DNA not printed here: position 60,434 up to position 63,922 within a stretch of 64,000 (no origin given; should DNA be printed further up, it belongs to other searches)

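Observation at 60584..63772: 1062-aa TolB-like beta-propeller protein carrying two c-type heme motifs and a MYXO-CTERM tail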

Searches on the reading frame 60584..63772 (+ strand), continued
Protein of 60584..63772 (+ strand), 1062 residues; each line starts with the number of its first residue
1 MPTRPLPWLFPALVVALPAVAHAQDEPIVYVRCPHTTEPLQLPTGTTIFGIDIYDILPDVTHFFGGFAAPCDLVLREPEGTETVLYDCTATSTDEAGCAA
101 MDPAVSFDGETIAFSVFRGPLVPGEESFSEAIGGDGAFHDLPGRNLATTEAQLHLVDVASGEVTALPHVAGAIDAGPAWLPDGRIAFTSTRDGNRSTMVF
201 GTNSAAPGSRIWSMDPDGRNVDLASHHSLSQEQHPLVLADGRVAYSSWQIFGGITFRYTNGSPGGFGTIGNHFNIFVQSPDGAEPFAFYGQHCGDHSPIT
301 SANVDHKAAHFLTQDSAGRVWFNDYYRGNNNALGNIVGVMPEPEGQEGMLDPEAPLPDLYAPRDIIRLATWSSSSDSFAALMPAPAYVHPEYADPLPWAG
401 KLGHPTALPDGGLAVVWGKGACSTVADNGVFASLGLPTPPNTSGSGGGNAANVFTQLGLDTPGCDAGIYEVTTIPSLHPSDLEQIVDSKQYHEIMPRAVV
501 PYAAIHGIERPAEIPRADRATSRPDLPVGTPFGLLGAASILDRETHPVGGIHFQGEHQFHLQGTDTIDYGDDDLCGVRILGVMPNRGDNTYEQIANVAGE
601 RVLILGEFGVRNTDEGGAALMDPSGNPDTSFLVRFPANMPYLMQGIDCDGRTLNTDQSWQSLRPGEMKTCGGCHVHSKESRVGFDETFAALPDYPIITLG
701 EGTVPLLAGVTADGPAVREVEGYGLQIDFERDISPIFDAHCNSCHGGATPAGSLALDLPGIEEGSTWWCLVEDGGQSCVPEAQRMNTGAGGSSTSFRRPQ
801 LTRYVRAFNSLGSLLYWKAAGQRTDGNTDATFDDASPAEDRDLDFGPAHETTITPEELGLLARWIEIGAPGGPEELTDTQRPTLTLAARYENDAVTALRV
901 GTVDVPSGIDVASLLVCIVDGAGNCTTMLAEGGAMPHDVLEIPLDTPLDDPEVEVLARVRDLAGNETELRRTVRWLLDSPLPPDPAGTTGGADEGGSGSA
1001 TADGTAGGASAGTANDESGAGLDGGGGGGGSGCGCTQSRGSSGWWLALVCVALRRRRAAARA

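Call 28: find_encoding_contigs(protein=P0019, flank=8000, max_places=1)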
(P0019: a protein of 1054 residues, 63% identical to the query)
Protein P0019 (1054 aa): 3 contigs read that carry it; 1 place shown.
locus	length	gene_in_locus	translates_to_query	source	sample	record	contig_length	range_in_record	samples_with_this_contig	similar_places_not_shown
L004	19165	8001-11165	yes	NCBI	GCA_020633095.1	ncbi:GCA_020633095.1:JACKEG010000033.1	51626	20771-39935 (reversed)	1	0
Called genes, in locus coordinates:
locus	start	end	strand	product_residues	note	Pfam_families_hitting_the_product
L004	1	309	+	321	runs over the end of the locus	PF07394:DUF1501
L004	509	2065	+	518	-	PF22842:Pel9A-like_beta_helix, PF14592:Chondroitinas_B (weak)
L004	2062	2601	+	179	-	-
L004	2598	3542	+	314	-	-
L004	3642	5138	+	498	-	PF22842:Pel9A-like_beta_helix, PF14592:Chondroitinas_B (weak), PF13229:Beta_helix (weak), PF05048:NosD, PF13229:Beta_helix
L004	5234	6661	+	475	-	-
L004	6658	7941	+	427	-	PF07646:Kelch_2 (faint), PF24681:Kelch_KLHDC2_KLHL20_DRC7 (weak), PF24981:Beta-prop_ATRN-LZTR1 (faint)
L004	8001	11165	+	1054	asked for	PF18582:HZS_alpha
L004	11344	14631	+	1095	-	PF11617:Cu-binding_MopE, PF25390:WD40_RLD, PF00415:RCC1 (weak), PF13540:RCC1_2 (faint), PF25390:WD40_RLD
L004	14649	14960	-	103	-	PF01713:Smr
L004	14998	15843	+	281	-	-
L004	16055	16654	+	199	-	-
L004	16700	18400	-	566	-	PF00512:HisKA, PF00072:Response_reg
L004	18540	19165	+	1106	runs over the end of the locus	-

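Call 29: find_encoding_contigs(protein=P0040, flank=8000, max_places=1)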
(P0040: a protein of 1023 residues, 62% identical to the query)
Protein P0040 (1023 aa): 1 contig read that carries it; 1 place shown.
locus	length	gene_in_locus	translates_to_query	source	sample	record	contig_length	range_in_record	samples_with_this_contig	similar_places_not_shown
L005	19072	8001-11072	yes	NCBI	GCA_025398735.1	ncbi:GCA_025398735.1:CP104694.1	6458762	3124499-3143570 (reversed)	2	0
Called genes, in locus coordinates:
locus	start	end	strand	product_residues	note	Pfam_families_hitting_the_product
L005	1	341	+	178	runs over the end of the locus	PF06127:Mpo1-like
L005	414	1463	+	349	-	PF01210:NAD_Gly3P_dh_N (weak), PF02558:ApbA, PF08546:ApbA_C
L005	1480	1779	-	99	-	-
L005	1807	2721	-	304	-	-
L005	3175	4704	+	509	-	PF00144:Beta-lactamase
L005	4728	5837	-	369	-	-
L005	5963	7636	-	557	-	PF07695:7TMR-DISM_7TM, PF00990:GGDEF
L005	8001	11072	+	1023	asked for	PF07676:PD40 (faint), PF18582:HZS_alpha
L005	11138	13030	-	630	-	PF04389:Peptidase_M28, PF01546:Peptidase_M20, PF00801:PKD, PF18911:PKD_4, PF04151:PPC (weak)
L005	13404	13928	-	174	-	PF02586:SRAP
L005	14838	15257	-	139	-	PF12973:Cupin_7 (weak), PF07883:Cupin_2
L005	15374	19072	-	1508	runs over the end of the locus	PF01339:CheB_methylest, PF13188:PAS_8 (faint), PF00512:HisKA, PF02518:HATPase_c, PF00072:Response_reg, PF01590:GAF, PF13185:GAF_2, PF13426:PAS_9 (weak), +3 more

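Call 30: find_encoding_contigs(protein=P0097, flank=8000, max_places=1)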
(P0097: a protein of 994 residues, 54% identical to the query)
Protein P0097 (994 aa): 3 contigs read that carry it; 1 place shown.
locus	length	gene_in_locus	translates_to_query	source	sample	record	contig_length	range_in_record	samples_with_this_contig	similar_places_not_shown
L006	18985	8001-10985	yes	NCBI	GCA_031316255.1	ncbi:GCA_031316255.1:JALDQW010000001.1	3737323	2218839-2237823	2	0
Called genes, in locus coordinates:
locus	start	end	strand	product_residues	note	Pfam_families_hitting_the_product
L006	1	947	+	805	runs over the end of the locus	PF02190:LON_substr_bdg, PF08298:AAA_PrkA (weak), PF00004:AAA, PF07728:AAA_5, PF22667:Lon_lid, PF05362:Lon_C, PF13541:ChlI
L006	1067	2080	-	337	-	PF01073:3Beta_HSD, PF01370:Epimerase, PF02719:Polysacc_synt_2, PF05368:NmrA, PF07993:NAD_binding_4 (weak), PF13460:NAD_binding_10, PF16363:GDP_Man_Dehyd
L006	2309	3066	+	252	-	PF13340:DUF4096, PF01609:DDE_Tnp_1, PF13359:DDE_Tnp_4 (weak), PF13612:DDE_Tnp_1_3, PF13586:DDE_Tnp_1_2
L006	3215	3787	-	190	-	PF10030:DUF2272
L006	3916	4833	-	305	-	-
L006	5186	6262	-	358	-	-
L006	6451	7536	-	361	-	PF00196:GerE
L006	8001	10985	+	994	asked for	PF18582:HZS_alpha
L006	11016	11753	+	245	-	PF05838:Glyco_hydro_108, PF09374:PG_binding_3 (faint), PF01471:PG_binding_1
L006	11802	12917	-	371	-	PF05222:AlaDh_PNT_N, PF01262:AlaDh_PNT_C, PF01488:Shikimate_DH (weak), PF13241:NAD_binding_7 (faint)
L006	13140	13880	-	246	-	PF00106:adh_short, PF08659:KR, PF23441:SDR, PF01370:Epimerase (faint), PF13561:adh_short_C2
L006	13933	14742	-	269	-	PF01026:TatD_DNase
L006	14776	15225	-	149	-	PF01242:PTPS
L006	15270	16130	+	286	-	PF04055:Radical_SAM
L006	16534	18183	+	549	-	PF13372:Alginate_exp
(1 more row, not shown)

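Call 32: search_protein_representatives(alignment_id=A1)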
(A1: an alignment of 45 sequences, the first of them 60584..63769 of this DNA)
Query: 45 sequences, 1020 profile positions. Proteins with E-value up to 0.001 (for the whole library): 4539; up to 1e-10: 1222; up to 1e-30: 355. The best 150 are listed.
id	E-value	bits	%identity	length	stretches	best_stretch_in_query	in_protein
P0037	0.0e+00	1639.0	-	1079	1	9-1010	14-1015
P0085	0.0e+00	1618.3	-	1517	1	7-1003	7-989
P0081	0.0e+00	1583.2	-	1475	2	6-1008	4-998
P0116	0.0e+00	1483.0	-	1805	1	9-1007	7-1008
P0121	0.0e+00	1448.2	-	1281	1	12-1002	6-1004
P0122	0.0e+00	1338.3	-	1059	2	461-1002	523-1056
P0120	0.0e+00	1325.7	-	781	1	225-1003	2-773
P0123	0.0e+00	1306.4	-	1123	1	7-1003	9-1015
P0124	0.0e+00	1271.9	-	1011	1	23-1004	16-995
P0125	0.0e+00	1247.9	-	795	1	11-769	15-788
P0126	0.0e+00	1242.6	-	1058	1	11-1004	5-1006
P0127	0.0e+00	1175.5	-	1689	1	8-1002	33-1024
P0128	0.0e+00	1157.0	-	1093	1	8-1004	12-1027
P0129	0.0e+00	1124.6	-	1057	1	21-998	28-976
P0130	0.0e+00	1117.9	-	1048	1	18-1004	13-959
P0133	0.0e+00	1012.1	-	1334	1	10-1000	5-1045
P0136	3.1e-286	968.7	-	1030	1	11-998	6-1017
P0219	5.4e-89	315.7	-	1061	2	190-974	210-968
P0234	2.8e-85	303.4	-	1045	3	644-990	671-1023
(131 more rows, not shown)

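Call 34: predict_structure(alignment_id=A1)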
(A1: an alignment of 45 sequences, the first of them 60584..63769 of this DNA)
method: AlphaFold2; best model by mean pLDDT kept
length: 1062 residues; sequences in the alignment: 45
mean_pLDDT: 85.9   pTM: 0.85
mean pLDDT of the five models: 85.9, 85.5, 84.4, 83.3, 82.8
residues with pLDDT >= 90: 690; 70-90: 228; 50-70: 62; < 50: 82
segments of 3 or more residues with pLDDT < 50: 1-6, 19-22, 255-257, 259-267, 988-1045
pLDDT, mean of each block of 10 residues (from residue 1): 48 55 77 96 93 94 93 96 97 97 97 98 95 93 97 98 96 97 96 84 80 96 85 94 87 53 43 88 90 74 87 96 89 95 82 79 93 92 95 97 96 96 95 95 94 96 97 96 96 98 96 93 91 94 76 67 77 93 89 87 95 90 94 95 92 83 93 76 93 93 94 87 96 95 87 87 93 90 85 82 88 92 90 86 84 93 94 93 96 96 97 97 93 96 96 97 97 93 60 37 29 28 27 29 50 58 40
secondary structure, 60 per line:
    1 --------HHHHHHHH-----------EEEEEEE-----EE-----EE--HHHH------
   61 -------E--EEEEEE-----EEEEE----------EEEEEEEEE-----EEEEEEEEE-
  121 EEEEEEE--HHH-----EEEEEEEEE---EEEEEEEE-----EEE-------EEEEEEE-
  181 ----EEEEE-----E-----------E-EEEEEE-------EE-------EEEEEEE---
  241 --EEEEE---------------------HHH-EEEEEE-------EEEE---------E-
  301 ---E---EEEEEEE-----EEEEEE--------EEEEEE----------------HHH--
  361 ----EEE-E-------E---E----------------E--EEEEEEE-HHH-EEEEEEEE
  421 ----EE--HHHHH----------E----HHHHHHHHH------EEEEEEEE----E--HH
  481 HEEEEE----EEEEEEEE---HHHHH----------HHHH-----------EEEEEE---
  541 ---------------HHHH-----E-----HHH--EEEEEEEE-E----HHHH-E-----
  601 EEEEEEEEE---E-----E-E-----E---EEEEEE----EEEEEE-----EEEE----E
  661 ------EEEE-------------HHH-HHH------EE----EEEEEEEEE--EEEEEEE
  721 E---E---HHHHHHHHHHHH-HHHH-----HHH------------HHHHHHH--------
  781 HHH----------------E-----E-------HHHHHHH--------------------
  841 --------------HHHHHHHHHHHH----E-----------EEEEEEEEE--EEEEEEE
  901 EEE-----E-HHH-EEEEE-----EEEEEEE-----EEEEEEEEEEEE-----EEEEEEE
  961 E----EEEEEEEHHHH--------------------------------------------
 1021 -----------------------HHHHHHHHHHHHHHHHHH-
elements in order (helices of 4 or more, strands of 3 or more residues): H9-16 E28-34 H51-54 E71-76 E82-86 E97-105 E111-119 E121-127 E138-146 E150-157 E163-165 E173-179 E185-189 E209-214 E231-237 E243-247 E273-278 E286-289 E308-314 E320-325 E334-339 E365-367 E401-407 E413-420 H429-433 H449-457 E464-471 E482-486 E491-498 H502-506 H517-520 E532-537 H556-559 E576-583 H590-593 E601-609 E631-636 E641-646 E652-655 E667-670 E703-711 E714-721 H729-740 H742-745 H766-772 H814-820 H855-866 E883-891 E894-903 E915-919 E925-931 E937-948 E954-961 E966-972 H973-976 H1044-1061

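Call 37: fold_search(model_id=the predicted structure, library=pdb)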
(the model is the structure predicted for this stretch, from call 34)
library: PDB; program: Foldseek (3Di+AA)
matches with E <= 10: 1237; with E <= 0.001: 114
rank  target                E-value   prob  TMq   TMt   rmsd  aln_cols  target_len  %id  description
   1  5c2v_A                9.9e-26  1.00  0.46  0.62   7.3       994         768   14  Kuenenia stuttgartiensis Hydrazine Synthase (released 2015-10-14)
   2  5c2v_D                3.2e-25  1.00  0.45  0.60   8.0       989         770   14  Kuenenia stuttgartiensis Hydrazine Synthase (released 2015-10-14)
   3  4r40_C                3.2e-09  1.00  0.14  0.31  12.3       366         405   16  Crystal Structure of TolB/Pal complex from Yersinia pestis. (released 2014-09-03)
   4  1crz                  5.9e-09  1.00  0.14  0.32  12.4       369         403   15  CRYSTAL STRUCTURE OF THE E. COLI TOLB PROTEIN (released 2000-08-16)
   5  1c5k                  6.2e-09  1.00  0.21  0.51   8.3       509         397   11  THE STRUCTURE OF TOLB, AN ESSENTIAL COMPONENT OF THE TOL-DEPENDENT TRANSLOCATION SYSTEM AND ITS INTERACTIONS WITH THE TR (released 2000-12-06)
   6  4jml_A                9.0e-09  1.00  0.14  0.33  12.2       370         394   15  Crystal structure of the TolB(P201C)-ColicinE9 TBE peptide(A33C) complex. (released 2013-07-17)
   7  2ivz_A                1.2e-08  1.00  0.14  0.32  12.8       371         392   16  Structure of TolB in complex with a peptide of the colicin E9 T- domain (released 2006-08-16)
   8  6pnv                  2.0e-08  1.00  0.14  0.31  12.5       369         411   16  1.42 Angstrom Resolution Crystal Structure of Translocation Protein TolB from Salmonella enterica (released 2019-07-17)
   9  7mx5_B                2.8e-08  1.00  0.13  0.30  15.3       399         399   14  Crystal structure of TolB from Acinetobacter baumannii (released 2021-05-26)
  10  7mx5_A                3.5e-07  1.00  0.13  0.30  14.1       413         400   12  Crystal structure of TolB from Acinetobacter baumannii (released 2021-05-26)
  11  5olj                  5.4e-07  1.00  0.12  0.17  17.2       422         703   13  Crystal structure of Porphyromonas gingivalis dipeptidyl peptidase 4 (released 2017-09-06)
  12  7y4g_A                8.3e-07  1.00  0.15  0.20  12.3       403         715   12  sit-bound btDPP4 (released 2023-06-14)
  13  6ikg_C                1.1e-06  1.00  0.18  0.27  13.8       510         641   14  Crystal structure of substrate-bound S9 peptidase (S514A mutant) from Deinococcus radiodurans (released 2018-11-14)
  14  2bkl_A                1.5e-06  1.00  0.17  0.25  18.8       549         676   12  Structural and Mechanistic Analysis of Two Prolyl Endopeptidases: Role of Inter-Domain Dynamics in Catalysis and Speci (released 2005-03-09)
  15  2bkl_B                1.7e-06  1.00  0.15  0.22  19.4       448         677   13  Structural and Mechanistic Analysis of Two Prolyl Endopeptidases: Role of Inter-Domain Dynamics in Catalysis and Speci (released 2005-03-09)
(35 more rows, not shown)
